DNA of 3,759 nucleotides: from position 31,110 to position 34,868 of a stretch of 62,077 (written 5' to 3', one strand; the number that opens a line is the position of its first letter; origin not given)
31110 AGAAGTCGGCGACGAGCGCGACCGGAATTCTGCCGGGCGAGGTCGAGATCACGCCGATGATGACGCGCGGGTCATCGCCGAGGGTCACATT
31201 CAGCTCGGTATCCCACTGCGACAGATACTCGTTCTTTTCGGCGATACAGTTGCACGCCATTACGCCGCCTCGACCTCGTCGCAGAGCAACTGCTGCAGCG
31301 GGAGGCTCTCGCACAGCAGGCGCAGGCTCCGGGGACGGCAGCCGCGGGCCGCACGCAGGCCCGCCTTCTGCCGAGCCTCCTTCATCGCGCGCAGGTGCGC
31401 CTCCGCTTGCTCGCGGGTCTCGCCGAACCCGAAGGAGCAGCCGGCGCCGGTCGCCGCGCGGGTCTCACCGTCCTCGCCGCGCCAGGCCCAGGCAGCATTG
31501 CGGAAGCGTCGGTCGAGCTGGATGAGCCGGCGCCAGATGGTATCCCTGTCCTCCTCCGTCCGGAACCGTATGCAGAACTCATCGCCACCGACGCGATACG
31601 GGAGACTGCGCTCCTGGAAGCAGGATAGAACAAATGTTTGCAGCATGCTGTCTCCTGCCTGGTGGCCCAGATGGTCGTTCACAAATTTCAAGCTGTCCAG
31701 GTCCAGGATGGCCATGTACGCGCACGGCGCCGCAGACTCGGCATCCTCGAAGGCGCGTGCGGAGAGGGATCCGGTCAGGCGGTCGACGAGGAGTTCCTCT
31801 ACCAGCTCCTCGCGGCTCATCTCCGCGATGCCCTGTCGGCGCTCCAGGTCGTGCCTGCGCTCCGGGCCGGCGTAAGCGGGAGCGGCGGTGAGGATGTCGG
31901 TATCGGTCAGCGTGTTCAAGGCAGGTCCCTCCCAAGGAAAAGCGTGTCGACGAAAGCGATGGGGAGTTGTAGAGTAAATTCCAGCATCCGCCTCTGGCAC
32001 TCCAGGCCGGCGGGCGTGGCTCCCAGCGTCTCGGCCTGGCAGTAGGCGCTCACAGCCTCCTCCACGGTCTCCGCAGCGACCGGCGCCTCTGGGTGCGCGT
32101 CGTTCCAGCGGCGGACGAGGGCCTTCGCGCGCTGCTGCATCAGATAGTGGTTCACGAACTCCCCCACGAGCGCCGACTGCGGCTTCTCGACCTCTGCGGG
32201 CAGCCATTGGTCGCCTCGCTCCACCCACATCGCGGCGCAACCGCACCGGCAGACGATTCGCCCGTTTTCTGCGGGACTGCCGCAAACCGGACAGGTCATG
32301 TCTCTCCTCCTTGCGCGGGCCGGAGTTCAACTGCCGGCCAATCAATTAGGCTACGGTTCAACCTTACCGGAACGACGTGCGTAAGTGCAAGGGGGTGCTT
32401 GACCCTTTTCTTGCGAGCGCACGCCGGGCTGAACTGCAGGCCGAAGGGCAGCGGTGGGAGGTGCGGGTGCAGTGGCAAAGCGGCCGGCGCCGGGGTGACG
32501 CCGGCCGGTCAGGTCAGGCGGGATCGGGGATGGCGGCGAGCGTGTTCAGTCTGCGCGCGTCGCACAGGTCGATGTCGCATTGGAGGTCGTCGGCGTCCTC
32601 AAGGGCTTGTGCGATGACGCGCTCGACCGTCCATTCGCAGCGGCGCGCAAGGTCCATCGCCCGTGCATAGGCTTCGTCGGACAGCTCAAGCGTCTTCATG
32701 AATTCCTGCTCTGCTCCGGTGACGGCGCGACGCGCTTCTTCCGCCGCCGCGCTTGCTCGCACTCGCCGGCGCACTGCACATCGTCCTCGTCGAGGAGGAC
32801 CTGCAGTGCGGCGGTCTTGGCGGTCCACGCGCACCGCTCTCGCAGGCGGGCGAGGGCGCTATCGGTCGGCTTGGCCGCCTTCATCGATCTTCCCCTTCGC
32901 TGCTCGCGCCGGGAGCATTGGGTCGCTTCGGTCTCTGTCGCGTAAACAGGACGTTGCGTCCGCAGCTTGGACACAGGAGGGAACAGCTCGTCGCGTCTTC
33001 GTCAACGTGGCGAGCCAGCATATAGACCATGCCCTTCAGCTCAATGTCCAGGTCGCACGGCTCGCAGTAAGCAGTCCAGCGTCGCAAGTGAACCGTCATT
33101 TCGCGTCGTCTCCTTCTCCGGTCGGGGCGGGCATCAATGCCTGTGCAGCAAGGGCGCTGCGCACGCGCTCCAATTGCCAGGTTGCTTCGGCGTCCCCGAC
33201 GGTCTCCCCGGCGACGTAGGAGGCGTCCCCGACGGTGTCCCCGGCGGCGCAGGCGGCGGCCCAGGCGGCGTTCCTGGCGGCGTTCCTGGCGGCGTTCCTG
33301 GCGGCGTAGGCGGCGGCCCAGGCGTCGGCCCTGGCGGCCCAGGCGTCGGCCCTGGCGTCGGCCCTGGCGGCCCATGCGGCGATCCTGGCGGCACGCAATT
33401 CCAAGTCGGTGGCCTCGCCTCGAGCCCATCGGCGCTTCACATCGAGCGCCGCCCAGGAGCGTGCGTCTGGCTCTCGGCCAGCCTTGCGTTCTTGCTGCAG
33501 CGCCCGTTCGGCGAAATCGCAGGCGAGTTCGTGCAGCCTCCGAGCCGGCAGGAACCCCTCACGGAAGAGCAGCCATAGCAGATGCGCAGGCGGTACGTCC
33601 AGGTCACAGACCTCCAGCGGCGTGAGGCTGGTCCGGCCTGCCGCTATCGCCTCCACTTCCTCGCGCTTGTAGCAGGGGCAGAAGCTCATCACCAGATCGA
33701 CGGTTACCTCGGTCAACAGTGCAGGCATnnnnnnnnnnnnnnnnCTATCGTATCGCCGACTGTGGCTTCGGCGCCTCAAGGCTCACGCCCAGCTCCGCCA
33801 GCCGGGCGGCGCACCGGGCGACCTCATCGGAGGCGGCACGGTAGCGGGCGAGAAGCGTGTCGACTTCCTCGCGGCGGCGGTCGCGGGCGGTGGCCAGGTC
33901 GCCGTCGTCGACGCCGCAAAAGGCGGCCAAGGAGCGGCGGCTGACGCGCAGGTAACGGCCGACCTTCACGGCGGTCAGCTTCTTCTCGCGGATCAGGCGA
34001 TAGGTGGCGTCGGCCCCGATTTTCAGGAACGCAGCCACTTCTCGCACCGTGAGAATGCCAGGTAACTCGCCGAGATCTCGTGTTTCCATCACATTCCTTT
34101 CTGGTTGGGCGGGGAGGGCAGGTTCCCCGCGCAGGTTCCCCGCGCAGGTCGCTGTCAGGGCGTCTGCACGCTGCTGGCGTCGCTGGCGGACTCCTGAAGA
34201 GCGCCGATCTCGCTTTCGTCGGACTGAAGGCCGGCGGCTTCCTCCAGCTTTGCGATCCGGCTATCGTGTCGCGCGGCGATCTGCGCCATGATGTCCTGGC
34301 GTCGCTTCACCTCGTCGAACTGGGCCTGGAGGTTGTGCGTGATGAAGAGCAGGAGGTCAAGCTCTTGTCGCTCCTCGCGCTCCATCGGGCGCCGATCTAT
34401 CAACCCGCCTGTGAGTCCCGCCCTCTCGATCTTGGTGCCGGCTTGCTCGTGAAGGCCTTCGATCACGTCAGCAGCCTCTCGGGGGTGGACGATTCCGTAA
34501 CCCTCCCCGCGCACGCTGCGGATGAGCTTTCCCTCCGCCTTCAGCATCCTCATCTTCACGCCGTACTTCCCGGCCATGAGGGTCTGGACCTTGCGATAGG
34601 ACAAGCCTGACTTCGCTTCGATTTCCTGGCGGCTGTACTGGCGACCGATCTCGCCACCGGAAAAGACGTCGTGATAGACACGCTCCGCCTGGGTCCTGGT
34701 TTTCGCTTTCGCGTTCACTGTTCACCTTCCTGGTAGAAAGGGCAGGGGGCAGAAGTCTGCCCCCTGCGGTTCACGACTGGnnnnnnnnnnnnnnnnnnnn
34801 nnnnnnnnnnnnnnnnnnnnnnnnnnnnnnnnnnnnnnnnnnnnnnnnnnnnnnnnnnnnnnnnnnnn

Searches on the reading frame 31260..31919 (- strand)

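Call 21: search_protein_families(library=pfam, proteins=[window:31260-31919:-], max_evalue=0.01)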
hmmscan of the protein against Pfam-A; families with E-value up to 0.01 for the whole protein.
window:31260-31919:- (219 aa): 1 family
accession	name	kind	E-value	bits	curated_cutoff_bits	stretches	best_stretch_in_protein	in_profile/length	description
PF00990.26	GGDEF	-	1.6e-11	44.7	23.8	1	56-178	22-153/161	Diguanylate cyclase, GGDEF domain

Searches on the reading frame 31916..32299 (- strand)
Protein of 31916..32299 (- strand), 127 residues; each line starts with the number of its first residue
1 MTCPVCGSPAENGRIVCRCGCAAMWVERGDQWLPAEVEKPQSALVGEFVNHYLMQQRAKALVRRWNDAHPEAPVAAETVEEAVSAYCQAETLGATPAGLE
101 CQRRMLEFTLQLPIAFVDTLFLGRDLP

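Call 12: search_protein_families(library=pfam, proteins=[window:31916-32299:-], max_evalue=0.01)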
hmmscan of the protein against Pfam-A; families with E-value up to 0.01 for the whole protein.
window:31916-32299:- (127 aa): 0 families

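Call 71: search_protein_families(library=phrogs, proteins=[window:31916-32299:-], max_evalue=0.1)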
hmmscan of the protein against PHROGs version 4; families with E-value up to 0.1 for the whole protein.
window:31916-32299:- (127 aa): 2 families
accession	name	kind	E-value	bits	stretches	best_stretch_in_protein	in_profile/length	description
phrog_10983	-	unknown function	0.019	16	1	18-81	24-85/103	-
phrog_1597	-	unknown function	0.041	15.3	1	3-47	14-57/189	-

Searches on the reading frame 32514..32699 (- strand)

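Call 12: search_protein_families(library=pfam, proteins=[window:32514-32699:-], max_evalue=0.01)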
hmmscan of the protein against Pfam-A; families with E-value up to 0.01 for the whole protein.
window:32514-32699:- (61 aa): 0 families

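Call 71: search_protein_families(library=phrogs, proteins=[window:32514-32699:-], max_evalue=0.1)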
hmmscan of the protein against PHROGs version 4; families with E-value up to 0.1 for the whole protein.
window:32514-32699:- (61 aa): 1 family
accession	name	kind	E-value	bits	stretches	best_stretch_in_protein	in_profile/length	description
phrog_22996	-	unknown function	0.019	16.2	1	6-42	18-53/70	-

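Call 99: search_protein_families(library=ncbifam, proteins=[window:32514-32699:-], max_evalue=0.01)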
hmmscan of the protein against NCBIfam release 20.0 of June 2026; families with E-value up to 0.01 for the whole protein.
window:32514-32699:- (61 aa): 0 families

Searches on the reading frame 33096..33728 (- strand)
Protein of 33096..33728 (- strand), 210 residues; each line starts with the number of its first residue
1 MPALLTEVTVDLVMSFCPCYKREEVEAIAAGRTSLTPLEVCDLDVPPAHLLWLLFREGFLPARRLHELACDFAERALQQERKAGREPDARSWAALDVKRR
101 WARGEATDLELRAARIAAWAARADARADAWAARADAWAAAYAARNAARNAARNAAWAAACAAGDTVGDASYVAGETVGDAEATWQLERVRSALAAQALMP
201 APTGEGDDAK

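Call 21: search_protein_families(library=pfam, proteins=[window:33096-33728:-], max_evalue=0.01)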
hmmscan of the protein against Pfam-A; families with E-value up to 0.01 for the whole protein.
window:33096-33728:- (210 aa): 0 families

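Call 71: search_protein_families(library=phrogs, proteins=[window:33096-33728:-], max_evalue=0.1)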
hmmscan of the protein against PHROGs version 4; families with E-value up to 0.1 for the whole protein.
window:33096-33728:- (210 aa): 1 family
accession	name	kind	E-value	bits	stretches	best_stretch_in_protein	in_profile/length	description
phrog_18326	-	unknown function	7.1e-08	33.2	1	88-196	83-193/203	-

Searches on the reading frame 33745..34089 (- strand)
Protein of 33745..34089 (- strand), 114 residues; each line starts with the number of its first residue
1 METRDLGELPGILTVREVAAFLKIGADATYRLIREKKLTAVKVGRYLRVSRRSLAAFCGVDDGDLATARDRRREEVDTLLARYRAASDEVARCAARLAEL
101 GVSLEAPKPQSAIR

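Call 21: search_protein_families(library=pfam, proteins=[window:33745-34038:-], max_evalue=0.01)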
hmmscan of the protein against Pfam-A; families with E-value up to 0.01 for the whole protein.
window:33745-34038:- (97 aa): 1 family
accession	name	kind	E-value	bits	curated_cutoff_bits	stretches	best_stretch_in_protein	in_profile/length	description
PF12728.13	HTH_17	-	5.6e-07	30.2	27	1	2-40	8-46/51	Helix-turn-helix domain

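Call 49: find_related_loci(query=A1, collection=metagenome_contigs, flank=10000)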
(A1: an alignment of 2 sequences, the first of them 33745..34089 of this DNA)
Query A1 (114 aa) in metagenome_contigs; peptide patterns used: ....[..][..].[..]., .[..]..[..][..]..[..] (x = any residue, [..] = any of these).
575 stretches matched a pattern, but none encodes a relative of the query by tblastn (E <= 1e-3).

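Call 71: search_protein_families(library=phrogs, proteins=[window:33745-34089:-], max_evalue=0.1)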
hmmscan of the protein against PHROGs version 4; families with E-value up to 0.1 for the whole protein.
window:33745-34089:- (114 aa): 8 families
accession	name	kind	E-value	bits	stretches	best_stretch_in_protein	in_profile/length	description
phrog_66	-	integration and excision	1.5e-05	25.9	1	4-77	85-159/412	excisionase and transcriptional regulator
phrog_10045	-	DNA, RNA and nucleotide metabolism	5.6e-05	23.9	1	7-58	15-67/74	HTH DNA binding protein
phrog_2907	-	integration and excision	0.00034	22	0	12-41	6-35/117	excisionase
phrog_6401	-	DNA, RNA and nucleotide metabolism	0.00076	20.3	1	12-54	9-52/64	DNA binding protein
phrog_7338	-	unknown function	0.0017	19.6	1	11-57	29-76/87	-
phrog_668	-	DNA, RNA and nucleotide metabolism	0.011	16.5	1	4-85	55-138/181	HTH DNA binding protein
phrog_1877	-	DNA, RNA and nucleotide metabolism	0.014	16.3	1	12-58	60-106/129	DNA binding protein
phrog_15534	-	DNA, RNA and nucleotide metabolism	0.093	14.3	0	11-52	42-82/93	HTH DNA binding protein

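Call 99: search_protein_families(library=ncbifam, proteins=[window:33745-34089:-], max_evalue=0.01)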
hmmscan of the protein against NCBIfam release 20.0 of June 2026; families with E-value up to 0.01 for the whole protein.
window:33745-34089:- (114 aa): 2 families
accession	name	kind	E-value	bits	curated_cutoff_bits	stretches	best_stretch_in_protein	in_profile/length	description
TIGR01764.1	excise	domain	1.9e-10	41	28.8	1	13-57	2-46/49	excisionase family DNA-binding protein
NF047737.1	antiphage_MADS1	equivalog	8.3e-08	32.4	80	1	12-53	3-44/49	methylation-associated defense system helix-turn-helix domain-containing protein MAD1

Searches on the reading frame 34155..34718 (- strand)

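Call 12: search_protein_families(library=pfam, proteins=[window:34155-34718:-], max_evalue=0.01)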
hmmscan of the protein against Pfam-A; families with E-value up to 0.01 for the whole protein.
window:34155-34718:- (187 aa): 0 families

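Call 71: search_protein_families(library=phrogs, proteins=[window:34155-34718:-], max_evalue=0.1)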
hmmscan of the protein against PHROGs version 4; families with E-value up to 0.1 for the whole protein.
window:34155-34718:- (187 aa): 1 family
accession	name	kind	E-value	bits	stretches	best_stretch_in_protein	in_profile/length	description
phrog_5926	-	unknown function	0.0038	18.6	1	54-87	62-95/151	-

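Call 99: search_protein_families(library=ncbifam, proteins=[window:34155-34718:-], max_evalue=0.01)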
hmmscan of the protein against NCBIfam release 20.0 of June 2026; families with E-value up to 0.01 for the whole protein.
window:34155-34718:- (187 aa): 0 families
